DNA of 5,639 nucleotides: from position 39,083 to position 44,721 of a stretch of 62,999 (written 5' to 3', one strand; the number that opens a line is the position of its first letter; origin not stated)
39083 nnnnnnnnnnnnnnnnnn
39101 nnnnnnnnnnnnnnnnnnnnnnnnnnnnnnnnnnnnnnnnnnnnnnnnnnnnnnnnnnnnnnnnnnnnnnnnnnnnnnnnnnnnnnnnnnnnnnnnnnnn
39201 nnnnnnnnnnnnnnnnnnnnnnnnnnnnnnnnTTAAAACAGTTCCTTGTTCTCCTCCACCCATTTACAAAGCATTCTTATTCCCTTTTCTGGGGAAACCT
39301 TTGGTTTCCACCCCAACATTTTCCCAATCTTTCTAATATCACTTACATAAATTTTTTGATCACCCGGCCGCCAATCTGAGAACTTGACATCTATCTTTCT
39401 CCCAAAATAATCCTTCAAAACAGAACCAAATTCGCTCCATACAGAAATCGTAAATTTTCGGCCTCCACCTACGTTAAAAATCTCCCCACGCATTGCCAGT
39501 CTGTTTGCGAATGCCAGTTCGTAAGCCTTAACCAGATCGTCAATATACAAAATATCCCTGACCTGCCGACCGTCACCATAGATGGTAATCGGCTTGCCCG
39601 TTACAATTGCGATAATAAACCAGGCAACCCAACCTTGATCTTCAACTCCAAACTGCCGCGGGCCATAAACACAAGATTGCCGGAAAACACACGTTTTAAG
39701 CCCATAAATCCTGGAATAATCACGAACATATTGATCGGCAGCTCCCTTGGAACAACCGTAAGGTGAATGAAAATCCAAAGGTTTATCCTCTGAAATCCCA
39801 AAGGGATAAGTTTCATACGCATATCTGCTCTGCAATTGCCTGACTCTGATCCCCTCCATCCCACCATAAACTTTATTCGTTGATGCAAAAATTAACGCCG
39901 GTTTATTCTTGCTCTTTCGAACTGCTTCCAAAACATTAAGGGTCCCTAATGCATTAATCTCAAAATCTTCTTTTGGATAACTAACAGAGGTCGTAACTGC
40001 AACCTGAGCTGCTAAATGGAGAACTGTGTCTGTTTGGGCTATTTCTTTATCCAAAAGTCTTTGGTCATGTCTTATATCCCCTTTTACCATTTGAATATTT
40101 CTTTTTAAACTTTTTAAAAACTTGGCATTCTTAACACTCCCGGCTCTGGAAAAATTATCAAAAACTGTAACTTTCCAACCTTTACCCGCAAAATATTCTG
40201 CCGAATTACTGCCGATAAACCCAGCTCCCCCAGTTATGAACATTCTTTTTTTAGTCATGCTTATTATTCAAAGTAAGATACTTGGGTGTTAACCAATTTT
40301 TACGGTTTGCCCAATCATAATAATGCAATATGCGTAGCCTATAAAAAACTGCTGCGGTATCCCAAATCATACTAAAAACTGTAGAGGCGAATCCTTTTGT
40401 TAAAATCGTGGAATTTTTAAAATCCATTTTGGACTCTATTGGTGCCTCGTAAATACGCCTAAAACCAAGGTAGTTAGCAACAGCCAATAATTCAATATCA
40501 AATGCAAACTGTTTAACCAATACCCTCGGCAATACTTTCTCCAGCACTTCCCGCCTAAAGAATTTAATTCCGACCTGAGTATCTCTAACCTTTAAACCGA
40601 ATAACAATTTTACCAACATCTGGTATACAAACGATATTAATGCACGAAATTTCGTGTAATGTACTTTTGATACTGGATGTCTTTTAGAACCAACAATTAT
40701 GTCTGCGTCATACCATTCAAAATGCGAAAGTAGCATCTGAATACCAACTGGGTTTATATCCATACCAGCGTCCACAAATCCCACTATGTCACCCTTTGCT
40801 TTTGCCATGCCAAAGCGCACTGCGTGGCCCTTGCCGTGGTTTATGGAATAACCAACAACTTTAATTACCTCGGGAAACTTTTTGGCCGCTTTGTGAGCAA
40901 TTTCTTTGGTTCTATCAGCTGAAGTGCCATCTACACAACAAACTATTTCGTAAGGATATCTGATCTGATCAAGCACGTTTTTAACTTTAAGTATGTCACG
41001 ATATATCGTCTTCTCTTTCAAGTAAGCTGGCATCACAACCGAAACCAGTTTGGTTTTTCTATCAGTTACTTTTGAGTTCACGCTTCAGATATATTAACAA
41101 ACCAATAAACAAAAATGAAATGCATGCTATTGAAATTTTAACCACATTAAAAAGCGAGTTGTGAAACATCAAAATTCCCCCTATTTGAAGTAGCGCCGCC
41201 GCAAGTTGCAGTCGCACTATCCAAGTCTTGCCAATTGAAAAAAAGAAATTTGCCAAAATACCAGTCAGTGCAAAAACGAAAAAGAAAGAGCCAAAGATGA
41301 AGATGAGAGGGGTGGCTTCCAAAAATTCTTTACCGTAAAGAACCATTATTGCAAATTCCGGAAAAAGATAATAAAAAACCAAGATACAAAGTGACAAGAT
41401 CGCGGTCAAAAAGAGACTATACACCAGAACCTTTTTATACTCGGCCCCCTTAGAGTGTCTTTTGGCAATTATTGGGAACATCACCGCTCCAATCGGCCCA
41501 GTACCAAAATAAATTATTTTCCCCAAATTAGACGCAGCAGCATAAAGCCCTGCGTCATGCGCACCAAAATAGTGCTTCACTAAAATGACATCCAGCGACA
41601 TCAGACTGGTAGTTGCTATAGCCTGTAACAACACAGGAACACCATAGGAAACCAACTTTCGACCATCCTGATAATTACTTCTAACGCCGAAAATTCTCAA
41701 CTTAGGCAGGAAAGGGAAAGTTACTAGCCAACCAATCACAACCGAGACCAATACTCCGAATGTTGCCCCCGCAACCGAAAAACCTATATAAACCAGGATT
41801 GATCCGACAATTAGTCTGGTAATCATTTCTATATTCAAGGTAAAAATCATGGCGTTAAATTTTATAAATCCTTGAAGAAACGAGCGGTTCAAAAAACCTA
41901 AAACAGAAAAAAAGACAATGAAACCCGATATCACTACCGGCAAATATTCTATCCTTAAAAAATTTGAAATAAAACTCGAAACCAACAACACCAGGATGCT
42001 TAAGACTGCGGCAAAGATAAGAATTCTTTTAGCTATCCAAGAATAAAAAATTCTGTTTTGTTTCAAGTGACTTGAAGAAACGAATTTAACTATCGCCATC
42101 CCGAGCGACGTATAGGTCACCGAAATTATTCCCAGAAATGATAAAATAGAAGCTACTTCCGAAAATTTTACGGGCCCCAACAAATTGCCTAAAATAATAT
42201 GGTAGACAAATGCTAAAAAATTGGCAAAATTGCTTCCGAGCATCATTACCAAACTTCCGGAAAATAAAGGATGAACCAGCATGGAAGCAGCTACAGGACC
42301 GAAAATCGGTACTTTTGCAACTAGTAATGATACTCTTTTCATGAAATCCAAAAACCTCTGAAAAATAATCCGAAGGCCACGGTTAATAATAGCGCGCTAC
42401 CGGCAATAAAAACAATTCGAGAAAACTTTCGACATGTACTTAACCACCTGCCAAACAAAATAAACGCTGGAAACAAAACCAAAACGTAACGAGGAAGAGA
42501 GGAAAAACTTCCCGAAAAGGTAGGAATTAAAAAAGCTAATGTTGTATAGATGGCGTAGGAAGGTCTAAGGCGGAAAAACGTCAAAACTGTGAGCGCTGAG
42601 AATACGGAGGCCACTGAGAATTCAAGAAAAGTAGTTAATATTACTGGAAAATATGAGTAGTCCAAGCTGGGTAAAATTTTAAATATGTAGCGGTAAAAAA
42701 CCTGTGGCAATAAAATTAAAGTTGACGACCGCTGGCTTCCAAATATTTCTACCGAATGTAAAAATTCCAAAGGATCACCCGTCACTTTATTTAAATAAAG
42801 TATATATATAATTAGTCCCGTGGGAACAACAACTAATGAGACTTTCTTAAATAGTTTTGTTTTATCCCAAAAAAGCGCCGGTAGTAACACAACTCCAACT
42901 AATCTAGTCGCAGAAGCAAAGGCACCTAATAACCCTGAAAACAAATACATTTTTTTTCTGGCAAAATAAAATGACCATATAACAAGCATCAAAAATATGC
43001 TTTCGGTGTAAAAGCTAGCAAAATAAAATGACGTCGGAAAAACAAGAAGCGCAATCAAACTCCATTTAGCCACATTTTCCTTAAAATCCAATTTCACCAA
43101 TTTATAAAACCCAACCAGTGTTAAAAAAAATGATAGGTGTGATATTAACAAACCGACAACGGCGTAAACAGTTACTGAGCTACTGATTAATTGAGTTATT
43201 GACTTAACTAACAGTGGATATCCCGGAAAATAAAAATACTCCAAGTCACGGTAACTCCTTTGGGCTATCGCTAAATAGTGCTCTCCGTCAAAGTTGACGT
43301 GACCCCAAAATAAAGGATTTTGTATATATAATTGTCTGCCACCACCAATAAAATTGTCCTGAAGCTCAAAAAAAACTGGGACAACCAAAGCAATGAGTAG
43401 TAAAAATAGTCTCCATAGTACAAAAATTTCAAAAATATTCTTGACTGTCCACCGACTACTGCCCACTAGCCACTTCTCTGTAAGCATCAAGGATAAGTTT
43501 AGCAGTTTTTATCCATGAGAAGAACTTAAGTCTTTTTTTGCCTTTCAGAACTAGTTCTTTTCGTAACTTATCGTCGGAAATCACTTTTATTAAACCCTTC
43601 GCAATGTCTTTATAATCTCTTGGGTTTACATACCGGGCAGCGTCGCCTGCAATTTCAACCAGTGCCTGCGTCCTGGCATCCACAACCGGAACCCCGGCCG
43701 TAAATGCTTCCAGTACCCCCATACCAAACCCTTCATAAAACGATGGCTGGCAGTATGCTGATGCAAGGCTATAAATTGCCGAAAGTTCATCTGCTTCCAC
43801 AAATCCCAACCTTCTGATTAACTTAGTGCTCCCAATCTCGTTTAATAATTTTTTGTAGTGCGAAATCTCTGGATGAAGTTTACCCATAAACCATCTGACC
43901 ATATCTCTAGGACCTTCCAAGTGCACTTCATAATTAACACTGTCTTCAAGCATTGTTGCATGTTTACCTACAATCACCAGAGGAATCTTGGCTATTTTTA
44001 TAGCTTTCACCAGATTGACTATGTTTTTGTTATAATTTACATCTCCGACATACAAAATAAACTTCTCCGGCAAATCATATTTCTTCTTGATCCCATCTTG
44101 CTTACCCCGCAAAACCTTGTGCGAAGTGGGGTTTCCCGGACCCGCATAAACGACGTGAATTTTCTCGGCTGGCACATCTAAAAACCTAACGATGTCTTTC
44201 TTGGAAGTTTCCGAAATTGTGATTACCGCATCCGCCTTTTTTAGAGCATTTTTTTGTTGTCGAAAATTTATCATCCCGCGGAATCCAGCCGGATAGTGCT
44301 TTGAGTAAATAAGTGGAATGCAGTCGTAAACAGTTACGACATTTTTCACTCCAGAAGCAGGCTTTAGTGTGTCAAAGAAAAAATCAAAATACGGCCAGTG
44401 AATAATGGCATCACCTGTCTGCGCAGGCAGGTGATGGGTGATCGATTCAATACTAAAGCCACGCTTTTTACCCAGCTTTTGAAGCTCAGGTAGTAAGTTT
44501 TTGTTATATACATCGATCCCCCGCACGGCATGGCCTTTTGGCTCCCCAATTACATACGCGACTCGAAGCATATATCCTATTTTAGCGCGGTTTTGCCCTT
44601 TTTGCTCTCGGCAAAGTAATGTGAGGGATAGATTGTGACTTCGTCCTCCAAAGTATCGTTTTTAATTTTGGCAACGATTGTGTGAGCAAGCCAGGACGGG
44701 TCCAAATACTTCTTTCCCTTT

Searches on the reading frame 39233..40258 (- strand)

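Call 21: search_protein_families(library=pfam, proteins=[window:39233-40258:-], max_evalue=0.001)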
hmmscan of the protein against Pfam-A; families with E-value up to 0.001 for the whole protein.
window:39233-40258:- (341 aa): 7 families
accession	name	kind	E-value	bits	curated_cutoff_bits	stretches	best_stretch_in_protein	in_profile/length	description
PF16363.11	GDP_Man_Dehyd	-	2e-55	189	27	1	7-329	1-331/332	GDP-mannose 4,6 dehydratase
PF01370.27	Epimerase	-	5.4e-53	180.3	20.9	1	6-264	1-240/240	NAD dependent epimerase/dehydratase family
PF01073.25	3Beta_HSD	-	1.3e-17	64.2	22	1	8-250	2-229/280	3-beta hydroxysteroid dehydrogenase/isomerase family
PF07993.18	NAD_binding_4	-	1.7e-17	63.9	20.1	1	49-245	57-257/258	Male sterility protein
PF02719.21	Polysacc_synt_2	-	5.2e-12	46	20.2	1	7-130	2-131/293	Polysaccharide biosynthesis protein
PF04321.23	RmlD_sub_bind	-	9.3e-10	38.5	27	1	5-201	2-155/287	RmlD substrate binding domain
PF00106.31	adh_short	-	2.7e-05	24.2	26.6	1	5-68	2-67/195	short chain dehydrogenase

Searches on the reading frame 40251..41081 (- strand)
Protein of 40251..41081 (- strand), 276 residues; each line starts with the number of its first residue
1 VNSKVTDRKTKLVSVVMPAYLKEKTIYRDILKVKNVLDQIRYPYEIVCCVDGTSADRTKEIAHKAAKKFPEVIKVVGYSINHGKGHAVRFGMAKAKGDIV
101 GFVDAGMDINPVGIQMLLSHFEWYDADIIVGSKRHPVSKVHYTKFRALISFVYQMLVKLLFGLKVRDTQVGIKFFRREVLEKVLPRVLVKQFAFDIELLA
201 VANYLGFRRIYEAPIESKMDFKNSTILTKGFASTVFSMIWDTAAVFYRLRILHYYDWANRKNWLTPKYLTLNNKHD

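Call 21: search_protein_families(library=pfam, proteins=[window:40251-41081:-], max_evalue=0.001)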
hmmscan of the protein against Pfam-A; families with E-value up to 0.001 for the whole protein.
window:40251-41081:- (276 aa): 2 families
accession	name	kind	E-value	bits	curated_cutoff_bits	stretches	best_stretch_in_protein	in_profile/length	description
PF00535.33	Glycos_transf_2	-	3.9e-22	79.4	23.3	1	14-183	1-167/168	Glycosyl transferase family 2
PF13641.12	Glyco_tranf_2_3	-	7.1e-07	29.9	27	1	13-207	3-199/230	Glycosyltransferase like family 2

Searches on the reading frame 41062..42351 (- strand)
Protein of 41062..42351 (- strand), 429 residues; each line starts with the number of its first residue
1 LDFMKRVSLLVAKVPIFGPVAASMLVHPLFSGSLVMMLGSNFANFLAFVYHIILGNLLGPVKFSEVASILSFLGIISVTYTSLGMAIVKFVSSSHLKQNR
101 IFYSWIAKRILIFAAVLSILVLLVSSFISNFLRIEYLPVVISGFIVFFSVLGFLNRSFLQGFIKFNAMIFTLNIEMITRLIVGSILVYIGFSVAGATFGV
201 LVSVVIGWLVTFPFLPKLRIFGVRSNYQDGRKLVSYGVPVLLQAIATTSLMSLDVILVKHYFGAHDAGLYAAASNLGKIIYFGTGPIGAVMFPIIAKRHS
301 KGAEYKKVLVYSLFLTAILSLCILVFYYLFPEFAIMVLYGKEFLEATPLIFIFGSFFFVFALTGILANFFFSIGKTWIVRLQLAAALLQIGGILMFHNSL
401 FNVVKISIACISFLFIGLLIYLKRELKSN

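Call 21: search_protein_families(library=pfam, proteins=[window:41062-42351:-], max_evalue=0.001)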
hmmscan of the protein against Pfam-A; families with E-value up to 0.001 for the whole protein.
window:41062-42351:- (429 aa): 3 families
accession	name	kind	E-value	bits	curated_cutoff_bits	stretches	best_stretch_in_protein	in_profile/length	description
PF13440.11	Polysacc_synt_3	-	4.8e-20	72.4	23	1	53-347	1-292/293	Polysaccharide biosynthesis protein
PF01943.22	Polysacc_synt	-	7.2e-18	65.4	28.2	1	32-297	4-272/274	Polysaccharide biosynthesis protein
PF23494.1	bPH_10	-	0.00035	20.5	27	1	184-228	10-54/151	YqeB-like bacterial PH domain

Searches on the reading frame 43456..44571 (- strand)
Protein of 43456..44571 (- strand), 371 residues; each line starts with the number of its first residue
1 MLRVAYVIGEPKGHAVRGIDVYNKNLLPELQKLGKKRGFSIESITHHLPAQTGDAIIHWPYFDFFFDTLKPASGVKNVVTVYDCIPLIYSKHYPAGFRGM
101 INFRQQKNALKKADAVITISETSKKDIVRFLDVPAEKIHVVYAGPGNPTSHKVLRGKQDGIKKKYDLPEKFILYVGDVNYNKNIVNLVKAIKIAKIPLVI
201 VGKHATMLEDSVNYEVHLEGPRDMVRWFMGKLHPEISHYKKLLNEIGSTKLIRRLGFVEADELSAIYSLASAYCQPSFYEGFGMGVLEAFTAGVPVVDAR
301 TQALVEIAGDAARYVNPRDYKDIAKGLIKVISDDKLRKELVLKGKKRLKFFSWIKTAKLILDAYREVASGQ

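Call 21: search_protein_families(library=pfam, proteins=[window:43456-44571:-], max_evalue=0.001)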
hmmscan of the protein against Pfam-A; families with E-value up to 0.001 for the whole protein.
window:43456-44571:- (371 aa): 5 families
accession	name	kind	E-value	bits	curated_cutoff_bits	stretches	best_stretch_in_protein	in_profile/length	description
PF00534.26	Glycos_transf_1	-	3.6e-25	88.9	26.4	1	166-347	12-172/172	Glycosyl transferases group 1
PF13692.12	Glyco_trans_1_4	-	6.8e-18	65.7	27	1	238-333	48-142/142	Glycosyl transferases group 1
PF13439.12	Glyco_transf_4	-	1.4e-09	38.7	28.5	1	56-144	75-165/170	Glycosyltransferase Family 4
PF13579.12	Glyco_trans_4_4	-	2.4e-05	25.2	29.7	1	57-144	77-158/158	Glycosyl transferase 4-like domain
PF20706.3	GT4-conflict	-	0.00011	21.8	26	1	260-297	272-309/385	Family 4 Glycosyltransferase in conflict systems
